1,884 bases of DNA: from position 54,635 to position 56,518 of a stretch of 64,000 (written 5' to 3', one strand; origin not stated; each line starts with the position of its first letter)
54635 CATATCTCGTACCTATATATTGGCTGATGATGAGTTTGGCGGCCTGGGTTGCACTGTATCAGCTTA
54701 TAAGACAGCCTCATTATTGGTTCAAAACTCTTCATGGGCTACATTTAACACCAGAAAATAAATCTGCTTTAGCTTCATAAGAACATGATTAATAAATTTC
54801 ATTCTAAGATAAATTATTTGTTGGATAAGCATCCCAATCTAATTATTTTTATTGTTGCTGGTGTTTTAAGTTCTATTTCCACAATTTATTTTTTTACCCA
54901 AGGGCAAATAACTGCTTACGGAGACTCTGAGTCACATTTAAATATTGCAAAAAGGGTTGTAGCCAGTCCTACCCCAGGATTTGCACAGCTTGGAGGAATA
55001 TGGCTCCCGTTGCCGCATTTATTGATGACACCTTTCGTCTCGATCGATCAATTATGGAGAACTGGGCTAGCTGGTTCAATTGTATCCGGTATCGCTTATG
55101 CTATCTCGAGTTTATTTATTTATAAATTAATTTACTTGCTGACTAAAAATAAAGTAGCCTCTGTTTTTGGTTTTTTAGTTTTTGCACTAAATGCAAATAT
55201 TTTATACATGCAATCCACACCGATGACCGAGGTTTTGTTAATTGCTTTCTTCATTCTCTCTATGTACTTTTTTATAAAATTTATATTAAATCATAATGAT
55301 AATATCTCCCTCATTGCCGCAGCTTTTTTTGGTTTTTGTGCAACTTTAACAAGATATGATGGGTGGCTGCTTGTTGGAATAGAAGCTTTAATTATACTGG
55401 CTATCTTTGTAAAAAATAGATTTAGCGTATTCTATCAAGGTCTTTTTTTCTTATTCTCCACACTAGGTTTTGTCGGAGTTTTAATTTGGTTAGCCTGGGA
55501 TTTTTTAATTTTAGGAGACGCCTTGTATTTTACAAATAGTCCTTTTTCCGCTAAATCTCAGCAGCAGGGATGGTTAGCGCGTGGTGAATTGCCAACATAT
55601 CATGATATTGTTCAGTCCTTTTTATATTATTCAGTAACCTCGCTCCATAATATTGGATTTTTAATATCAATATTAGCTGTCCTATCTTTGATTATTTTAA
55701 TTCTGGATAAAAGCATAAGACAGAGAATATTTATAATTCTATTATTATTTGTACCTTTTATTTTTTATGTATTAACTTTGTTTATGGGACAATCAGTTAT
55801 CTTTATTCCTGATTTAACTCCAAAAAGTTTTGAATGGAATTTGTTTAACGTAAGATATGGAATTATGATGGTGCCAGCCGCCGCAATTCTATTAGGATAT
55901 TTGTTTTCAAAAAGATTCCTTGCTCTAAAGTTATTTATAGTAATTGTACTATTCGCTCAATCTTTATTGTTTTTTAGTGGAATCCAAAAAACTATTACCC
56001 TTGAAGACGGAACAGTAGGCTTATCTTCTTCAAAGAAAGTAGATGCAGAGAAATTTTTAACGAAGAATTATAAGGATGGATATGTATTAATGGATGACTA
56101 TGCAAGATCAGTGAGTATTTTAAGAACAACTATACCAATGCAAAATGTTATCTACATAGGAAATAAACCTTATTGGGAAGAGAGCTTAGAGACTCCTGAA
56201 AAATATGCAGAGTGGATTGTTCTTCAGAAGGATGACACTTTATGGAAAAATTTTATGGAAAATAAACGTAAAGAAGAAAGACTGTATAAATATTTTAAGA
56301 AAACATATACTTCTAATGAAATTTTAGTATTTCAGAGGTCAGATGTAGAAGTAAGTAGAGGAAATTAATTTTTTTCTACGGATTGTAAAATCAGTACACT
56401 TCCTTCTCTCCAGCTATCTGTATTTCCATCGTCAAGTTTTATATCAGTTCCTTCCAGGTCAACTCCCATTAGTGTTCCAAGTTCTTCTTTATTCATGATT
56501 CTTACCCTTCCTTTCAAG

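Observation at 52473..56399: Glycosyltransferase cassette flanked by 35-bp imperfect direct repeats that begin at stop codons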

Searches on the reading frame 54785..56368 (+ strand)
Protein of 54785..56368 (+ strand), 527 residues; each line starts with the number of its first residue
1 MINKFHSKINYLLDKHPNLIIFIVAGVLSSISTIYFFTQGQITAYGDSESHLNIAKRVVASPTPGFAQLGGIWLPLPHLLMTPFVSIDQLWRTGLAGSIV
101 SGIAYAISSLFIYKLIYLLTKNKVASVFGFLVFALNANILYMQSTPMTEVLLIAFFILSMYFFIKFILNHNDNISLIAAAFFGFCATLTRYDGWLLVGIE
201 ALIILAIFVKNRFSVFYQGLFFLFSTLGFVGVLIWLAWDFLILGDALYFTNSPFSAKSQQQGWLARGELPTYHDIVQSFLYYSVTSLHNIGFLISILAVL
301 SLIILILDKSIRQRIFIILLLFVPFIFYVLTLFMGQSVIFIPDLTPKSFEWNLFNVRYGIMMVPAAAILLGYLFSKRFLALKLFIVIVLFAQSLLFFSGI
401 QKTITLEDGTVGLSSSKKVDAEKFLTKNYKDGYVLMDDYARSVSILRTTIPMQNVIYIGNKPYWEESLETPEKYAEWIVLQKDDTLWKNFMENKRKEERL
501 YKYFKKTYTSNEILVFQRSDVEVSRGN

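Call 10: search_protein_families(library=pfam, proteins=[window:54785-56368:+], max_evalue=0.01)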
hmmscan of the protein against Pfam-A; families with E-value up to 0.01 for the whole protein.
window:54785-56368:+ (527 aa): 0 families

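Call 23: find_homologous_proteins(query=window:54785-56365:+)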
Query window:54785-56365:+ (527 aa): 1090 proteins with E <= 0.001 among 8000 candidates; the best 120 are listed.
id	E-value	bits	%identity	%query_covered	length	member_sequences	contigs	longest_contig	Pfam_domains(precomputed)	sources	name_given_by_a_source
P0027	0.0e+0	1152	100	100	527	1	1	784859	-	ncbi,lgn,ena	-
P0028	3.5e-203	694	63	95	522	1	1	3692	-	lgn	-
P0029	8.6e-198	677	58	98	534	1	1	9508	-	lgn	-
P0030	1.3e-197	676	60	96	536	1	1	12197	PF13231.13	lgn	-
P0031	1.0e-193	663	59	96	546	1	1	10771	-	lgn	-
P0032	7.3e-193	660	58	95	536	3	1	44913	-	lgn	-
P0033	2.8e-192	658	58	97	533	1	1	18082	-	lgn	-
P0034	5.2e-192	658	59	96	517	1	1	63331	-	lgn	-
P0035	5.5e-192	657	59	95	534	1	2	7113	-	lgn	-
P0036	6.7e-192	657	59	96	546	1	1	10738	-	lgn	-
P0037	1.2e-191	656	59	96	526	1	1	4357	-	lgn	-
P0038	1.8e-191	656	57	98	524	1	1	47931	-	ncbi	-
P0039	2.4e-191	655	56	99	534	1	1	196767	-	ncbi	-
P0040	5.1e-191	654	59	94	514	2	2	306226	-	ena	-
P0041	5.3e-191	654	59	96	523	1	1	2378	-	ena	-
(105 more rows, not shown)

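Call 24: find_related_loci(query=window:54785-56365:+, collection=genome_contigs, flank=8000)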
Query window:54785-56365:+ (527 aa) in genome_contigs; peptide patterns used: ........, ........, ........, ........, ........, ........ (x = any residue, [..] = any of these).
83 stretches matched a pattern; 4 encode a relative of the query (tblastn E <= 1e-3); 4 distinct loci.
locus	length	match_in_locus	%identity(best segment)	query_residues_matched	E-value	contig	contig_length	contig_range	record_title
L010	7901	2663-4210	55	7-520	0e+0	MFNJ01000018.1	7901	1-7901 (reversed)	MAG: Candidatus Levybacteria bacterium RIFCSPHIGHO2_01_FULL_36_15 rifcsphigho2_01_scaffold_26623, whole genome shotgun s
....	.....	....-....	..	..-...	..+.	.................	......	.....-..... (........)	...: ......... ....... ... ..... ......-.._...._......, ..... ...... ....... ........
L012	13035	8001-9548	52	5-518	1e-176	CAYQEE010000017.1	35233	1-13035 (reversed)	MAG TPA_asm: uncultured Gammaproteobacteria bacterium isolate SRP272529_co2_240 genome assembly, contig: NODE_1764_lengt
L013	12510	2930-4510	53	2-520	1e-173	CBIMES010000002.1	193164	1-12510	MAG TPA_asm: uncultured bacterium isolate SRR16817029_binner123_Refined_20 genome assembly, contig: ERZ27393973.28, whol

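Call 26: find_encoding_contigs(protein=P0028, flank=10000, max_places=3)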
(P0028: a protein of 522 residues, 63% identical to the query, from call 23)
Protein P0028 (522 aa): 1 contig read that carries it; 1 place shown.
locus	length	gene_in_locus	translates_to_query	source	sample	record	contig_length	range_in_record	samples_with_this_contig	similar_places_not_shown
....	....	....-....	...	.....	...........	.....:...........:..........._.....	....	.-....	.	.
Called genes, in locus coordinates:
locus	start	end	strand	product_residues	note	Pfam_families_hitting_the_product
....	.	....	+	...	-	?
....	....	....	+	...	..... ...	-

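Call 27: find_encoding_contigs(protein=P0030, flank=10000, max_places=3)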
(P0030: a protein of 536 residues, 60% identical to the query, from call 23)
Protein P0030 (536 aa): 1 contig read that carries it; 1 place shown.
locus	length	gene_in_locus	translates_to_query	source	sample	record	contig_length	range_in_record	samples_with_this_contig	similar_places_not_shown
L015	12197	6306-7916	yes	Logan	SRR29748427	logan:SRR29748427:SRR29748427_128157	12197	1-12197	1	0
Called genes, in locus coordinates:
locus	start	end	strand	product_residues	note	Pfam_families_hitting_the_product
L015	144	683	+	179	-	PF03729:DUF308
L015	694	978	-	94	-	-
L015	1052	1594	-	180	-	PF10648:Gmad2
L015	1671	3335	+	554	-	-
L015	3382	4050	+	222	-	-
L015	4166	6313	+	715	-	PF00535:Glycos_transf_2, PF13506:Glyco_transf_21 (faint), PF13641:Glyco_tranf_2_3, PF00535:Glycos_transf_2, PF13632:Glyco_trans_2_3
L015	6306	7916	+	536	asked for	PF13231:PMT_2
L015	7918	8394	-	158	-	PF03073:TspO_MBR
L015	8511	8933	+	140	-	-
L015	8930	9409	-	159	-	-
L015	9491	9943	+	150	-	PF00578:AhpC-TSA, PF08534:Redoxin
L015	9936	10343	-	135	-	PF01878:EVE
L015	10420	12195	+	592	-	?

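Call 37: find_related_loci(query=A4, collection=viral_contigs, flank=8000)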
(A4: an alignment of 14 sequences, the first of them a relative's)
Query A4 (527 aa) in viral_contigs; peptide patterns used: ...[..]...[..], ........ (x = any residue, [..] = any of these).
69 stretches matched a pattern, but none encodes a relative of the query by tblastn (E <= 1e-3).
